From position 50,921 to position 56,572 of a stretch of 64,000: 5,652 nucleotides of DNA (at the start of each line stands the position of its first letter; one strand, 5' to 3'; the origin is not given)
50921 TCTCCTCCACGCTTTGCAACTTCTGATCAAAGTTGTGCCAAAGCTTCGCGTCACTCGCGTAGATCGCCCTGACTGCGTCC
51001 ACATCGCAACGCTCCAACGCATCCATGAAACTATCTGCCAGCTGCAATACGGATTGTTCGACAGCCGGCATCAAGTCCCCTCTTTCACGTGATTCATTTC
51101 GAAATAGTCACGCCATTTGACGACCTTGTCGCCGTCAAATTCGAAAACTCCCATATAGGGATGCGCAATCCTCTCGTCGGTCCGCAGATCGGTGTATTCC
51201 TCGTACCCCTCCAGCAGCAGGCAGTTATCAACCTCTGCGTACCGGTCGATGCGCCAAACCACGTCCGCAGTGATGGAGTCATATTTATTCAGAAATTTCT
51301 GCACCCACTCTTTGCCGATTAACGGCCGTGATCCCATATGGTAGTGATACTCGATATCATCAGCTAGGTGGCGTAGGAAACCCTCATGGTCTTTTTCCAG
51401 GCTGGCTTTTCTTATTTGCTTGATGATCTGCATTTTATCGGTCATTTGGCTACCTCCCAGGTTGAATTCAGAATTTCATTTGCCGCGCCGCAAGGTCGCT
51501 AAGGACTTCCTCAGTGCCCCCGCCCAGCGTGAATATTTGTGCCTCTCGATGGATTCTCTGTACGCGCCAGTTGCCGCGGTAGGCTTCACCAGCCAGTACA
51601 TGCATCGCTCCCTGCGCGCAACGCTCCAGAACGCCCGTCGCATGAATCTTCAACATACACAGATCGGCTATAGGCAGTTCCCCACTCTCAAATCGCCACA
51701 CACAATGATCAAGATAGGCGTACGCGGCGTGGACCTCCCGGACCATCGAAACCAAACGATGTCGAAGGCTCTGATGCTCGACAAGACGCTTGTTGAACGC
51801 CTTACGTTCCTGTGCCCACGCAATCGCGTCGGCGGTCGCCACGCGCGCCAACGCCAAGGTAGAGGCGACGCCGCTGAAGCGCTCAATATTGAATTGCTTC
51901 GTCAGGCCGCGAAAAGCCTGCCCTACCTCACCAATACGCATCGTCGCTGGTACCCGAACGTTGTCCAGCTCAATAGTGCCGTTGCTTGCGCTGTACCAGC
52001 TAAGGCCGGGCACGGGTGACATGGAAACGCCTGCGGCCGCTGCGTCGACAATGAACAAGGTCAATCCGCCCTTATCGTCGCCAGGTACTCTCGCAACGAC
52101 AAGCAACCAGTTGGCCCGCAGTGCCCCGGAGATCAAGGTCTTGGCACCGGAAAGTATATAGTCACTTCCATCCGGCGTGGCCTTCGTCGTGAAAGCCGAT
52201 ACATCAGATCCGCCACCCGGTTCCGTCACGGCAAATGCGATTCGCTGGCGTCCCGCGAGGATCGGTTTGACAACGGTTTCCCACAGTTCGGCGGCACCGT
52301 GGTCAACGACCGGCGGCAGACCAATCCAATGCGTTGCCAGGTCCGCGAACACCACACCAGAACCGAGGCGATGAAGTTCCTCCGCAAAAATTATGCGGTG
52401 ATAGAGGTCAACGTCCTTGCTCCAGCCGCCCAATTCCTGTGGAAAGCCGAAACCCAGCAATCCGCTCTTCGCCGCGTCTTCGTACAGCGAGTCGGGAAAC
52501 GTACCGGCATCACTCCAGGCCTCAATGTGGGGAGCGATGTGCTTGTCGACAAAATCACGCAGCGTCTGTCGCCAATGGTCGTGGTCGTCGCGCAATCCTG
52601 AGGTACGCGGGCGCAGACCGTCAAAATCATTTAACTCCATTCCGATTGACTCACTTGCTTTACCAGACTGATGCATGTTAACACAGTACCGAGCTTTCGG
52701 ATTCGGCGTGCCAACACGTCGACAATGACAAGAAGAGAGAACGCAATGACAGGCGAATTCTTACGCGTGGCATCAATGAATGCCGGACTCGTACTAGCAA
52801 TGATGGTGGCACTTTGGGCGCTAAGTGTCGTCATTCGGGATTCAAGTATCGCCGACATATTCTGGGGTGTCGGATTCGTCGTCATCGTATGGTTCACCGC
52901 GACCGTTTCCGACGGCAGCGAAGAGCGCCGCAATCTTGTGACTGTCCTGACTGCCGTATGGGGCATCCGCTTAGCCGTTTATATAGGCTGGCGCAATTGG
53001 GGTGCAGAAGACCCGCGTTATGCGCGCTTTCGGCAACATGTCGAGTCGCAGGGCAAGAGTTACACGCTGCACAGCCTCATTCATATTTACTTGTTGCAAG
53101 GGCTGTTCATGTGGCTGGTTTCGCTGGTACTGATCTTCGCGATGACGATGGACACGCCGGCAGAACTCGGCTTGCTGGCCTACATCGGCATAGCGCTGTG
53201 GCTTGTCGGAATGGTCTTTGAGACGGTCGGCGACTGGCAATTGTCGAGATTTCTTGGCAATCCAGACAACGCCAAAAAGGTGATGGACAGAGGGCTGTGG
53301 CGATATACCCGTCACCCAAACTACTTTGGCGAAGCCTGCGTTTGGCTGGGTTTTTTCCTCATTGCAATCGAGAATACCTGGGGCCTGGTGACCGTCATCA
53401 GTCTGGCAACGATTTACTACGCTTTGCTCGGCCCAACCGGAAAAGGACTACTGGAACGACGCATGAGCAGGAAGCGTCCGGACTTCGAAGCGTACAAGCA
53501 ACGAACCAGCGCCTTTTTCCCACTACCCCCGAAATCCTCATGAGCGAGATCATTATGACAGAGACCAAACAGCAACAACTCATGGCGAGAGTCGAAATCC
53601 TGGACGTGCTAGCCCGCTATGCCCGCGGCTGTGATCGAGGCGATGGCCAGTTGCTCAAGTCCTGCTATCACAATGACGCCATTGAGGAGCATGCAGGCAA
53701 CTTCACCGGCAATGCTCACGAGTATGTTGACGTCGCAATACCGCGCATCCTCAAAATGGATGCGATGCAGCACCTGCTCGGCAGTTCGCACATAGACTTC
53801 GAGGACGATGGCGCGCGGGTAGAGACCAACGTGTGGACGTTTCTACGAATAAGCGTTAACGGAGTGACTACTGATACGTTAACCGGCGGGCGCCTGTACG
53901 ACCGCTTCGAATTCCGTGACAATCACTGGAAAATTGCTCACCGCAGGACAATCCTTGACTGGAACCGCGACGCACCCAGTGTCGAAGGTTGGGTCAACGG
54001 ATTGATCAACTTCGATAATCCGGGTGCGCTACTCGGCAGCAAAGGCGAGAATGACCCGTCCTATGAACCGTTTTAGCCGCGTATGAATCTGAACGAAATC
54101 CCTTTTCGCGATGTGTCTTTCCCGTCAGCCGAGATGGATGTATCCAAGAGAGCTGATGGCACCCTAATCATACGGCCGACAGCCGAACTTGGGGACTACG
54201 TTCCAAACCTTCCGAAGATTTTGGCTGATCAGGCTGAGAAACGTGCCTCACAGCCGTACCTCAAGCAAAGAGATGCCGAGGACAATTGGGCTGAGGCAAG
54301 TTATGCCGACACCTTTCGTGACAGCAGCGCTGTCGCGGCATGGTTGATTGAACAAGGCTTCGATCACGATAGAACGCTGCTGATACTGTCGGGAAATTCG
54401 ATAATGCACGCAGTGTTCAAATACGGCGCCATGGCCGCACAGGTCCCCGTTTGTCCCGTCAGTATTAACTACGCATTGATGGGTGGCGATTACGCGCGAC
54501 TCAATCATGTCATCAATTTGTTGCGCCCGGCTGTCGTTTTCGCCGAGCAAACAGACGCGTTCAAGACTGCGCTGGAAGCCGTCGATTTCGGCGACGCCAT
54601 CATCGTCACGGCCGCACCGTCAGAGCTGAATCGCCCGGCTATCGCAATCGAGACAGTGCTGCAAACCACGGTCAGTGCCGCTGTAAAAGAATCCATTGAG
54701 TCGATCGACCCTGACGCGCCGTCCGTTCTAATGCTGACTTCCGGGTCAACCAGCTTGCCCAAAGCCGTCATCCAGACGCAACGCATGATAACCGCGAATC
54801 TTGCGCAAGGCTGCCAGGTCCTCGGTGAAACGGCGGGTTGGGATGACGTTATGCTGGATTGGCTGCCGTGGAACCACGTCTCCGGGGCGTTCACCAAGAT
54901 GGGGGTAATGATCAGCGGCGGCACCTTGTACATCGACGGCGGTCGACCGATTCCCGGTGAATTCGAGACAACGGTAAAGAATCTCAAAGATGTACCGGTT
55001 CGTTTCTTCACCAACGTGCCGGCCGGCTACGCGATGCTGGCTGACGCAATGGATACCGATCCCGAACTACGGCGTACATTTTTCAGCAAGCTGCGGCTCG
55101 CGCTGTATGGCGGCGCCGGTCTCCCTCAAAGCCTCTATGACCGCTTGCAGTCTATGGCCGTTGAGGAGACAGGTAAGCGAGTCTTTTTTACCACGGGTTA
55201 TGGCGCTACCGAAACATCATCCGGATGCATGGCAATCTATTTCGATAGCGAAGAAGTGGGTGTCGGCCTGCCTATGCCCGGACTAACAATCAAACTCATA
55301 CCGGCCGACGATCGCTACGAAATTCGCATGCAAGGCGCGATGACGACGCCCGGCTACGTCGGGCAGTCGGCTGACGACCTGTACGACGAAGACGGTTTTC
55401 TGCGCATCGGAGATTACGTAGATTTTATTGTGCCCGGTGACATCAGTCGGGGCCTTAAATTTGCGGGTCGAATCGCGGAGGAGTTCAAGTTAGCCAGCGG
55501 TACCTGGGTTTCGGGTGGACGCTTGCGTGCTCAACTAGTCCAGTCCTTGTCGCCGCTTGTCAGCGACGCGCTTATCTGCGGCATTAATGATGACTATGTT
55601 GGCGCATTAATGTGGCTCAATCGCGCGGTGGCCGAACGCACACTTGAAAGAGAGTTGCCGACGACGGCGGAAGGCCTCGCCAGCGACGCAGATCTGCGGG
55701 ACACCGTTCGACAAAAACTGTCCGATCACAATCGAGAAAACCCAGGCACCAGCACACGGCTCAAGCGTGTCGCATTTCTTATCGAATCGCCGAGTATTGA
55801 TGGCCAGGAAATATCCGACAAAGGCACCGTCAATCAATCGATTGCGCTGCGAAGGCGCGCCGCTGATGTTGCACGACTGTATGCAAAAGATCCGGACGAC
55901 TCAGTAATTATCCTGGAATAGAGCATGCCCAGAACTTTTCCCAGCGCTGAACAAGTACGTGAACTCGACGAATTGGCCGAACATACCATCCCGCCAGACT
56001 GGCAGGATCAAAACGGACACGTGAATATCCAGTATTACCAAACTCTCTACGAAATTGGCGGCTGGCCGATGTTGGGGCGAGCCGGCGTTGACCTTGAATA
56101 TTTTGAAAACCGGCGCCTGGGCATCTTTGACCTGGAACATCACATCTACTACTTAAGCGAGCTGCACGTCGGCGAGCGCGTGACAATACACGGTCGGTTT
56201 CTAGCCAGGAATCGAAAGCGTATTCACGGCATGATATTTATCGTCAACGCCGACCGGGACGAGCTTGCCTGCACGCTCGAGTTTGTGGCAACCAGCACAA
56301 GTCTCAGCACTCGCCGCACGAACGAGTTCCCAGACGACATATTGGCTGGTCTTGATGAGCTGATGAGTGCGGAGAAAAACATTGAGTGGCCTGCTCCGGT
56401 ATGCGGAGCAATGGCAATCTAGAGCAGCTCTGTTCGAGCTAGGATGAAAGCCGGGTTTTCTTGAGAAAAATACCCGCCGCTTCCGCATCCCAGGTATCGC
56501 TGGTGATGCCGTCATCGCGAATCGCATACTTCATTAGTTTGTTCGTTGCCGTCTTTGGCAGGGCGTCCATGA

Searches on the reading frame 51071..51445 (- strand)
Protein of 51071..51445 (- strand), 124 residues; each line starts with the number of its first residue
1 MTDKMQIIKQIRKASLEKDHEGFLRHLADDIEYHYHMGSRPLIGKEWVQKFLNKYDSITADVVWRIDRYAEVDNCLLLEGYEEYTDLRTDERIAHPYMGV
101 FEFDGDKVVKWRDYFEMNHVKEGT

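Call 29: search_protein_families(library=pfam, proteins=[window:51071-51445:-], max_evalue=0.0001)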
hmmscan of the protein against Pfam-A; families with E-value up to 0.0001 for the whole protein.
window:51071-51445:- (124 aa): 2 families
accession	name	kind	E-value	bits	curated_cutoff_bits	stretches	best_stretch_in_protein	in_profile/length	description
PF12680.13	SnoaL_2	-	1.2e-09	39.1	27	1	17-111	10-102/102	SnoaL-like domain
PF07858.18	LEH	-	2.9e-09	37.7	24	1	4-119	3-115/122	Limonene-1,2-epoxide hydrolase catalytic domain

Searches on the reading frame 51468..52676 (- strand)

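Call 14: search_protein_families(library=pfam, proteins=[window:51468-52676:-], max_evalue=0.00001)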
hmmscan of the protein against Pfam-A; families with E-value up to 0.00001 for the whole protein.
window:51468-52676:- (402 aa): 4 families
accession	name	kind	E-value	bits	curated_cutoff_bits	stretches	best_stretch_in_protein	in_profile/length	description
PF00441.29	Acyl-CoA_dh_1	-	5.9e-32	111.3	22.4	1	255-400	4-149/150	Acyl-CoA dehydrogenase, C-terminal domain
PF02770.24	Acyl-CoA_dh_M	-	1e-19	70.9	33.3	1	147-240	1-97/97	Acyl-CoA dehydrogenase, middle domain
PF02771.21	Acyl-CoA_dh_N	-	3.3e-19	69.7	22.9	1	30-142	2-112/113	Acyl-CoA dehydrogenase, N-terminal domain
PF08028.16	Acyl-CoA_dh_2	-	2.6e-07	31.4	22.7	1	271-382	5-126/134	Acyl-CoA dehydrogenase, C-terminal domain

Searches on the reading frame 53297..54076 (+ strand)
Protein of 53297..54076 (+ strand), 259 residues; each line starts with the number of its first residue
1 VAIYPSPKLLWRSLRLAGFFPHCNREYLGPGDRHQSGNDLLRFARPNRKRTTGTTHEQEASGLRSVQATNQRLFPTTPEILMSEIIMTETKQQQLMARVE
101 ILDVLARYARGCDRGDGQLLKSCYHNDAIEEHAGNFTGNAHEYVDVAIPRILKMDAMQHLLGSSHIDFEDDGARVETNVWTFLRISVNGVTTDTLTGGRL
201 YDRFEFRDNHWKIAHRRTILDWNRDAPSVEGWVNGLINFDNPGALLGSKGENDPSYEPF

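Call 14: search_protein_families(library=pfam, proteins=[window:53297-54076:+], max_evalue=0.00001)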
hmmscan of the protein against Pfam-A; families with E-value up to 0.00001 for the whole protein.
window:53297-54076:+ (259 aa): 1 family
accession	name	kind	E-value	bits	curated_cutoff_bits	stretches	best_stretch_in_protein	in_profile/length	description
PF13577.12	SnoaL_4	-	3.3e-17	63.1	24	1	94-217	2-126/126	SnoaL-like domain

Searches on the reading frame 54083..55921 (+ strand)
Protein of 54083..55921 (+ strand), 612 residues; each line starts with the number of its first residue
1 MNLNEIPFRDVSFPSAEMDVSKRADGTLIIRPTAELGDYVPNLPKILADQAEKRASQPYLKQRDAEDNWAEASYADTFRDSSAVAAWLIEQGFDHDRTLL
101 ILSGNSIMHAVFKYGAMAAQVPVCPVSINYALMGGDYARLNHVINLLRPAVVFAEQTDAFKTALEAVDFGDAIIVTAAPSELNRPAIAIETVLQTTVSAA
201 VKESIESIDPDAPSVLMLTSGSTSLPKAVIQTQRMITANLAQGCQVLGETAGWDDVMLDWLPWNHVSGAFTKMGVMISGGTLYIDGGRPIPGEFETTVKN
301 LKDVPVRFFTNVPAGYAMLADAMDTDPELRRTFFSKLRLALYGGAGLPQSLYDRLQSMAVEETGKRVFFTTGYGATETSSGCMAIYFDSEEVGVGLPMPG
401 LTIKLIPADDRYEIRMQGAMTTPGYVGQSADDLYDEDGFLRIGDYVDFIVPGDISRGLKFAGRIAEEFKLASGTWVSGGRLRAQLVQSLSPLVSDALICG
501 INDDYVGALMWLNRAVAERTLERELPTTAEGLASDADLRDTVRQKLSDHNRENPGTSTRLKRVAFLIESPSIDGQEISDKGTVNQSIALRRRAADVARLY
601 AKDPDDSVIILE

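Call 14: search_protein_families(library=pfam, proteins=[window:54083-55921:+], max_evalue=0.00001)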
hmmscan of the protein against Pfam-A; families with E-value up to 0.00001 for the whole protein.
window:54083-55921:+ (612 aa): 2 families
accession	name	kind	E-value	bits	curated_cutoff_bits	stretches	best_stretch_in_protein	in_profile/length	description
PF00501.34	AMP-binding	-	2.9e-44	151.9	29.9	1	48-425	2-383/384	AMP-binding enzyme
PF23562.2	AMP-binding_C_3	-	7.2e-06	26.8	20.8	0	476-602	12-122/124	AMP-binding enzyme C-terminal domain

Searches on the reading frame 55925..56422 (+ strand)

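Call 14: search_protein_families(library=pfam, proteins=[window:55925-56422:+], max_evalue=0.00001)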
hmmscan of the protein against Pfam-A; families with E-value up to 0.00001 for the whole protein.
window:55925-56422:+ (165 aa): 1 family
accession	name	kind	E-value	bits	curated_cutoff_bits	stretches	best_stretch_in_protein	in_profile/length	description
PF13279.12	4HBT_2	-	6.4e-21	75.5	25.5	1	23-142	2-121/122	Thioesterase-like superfamily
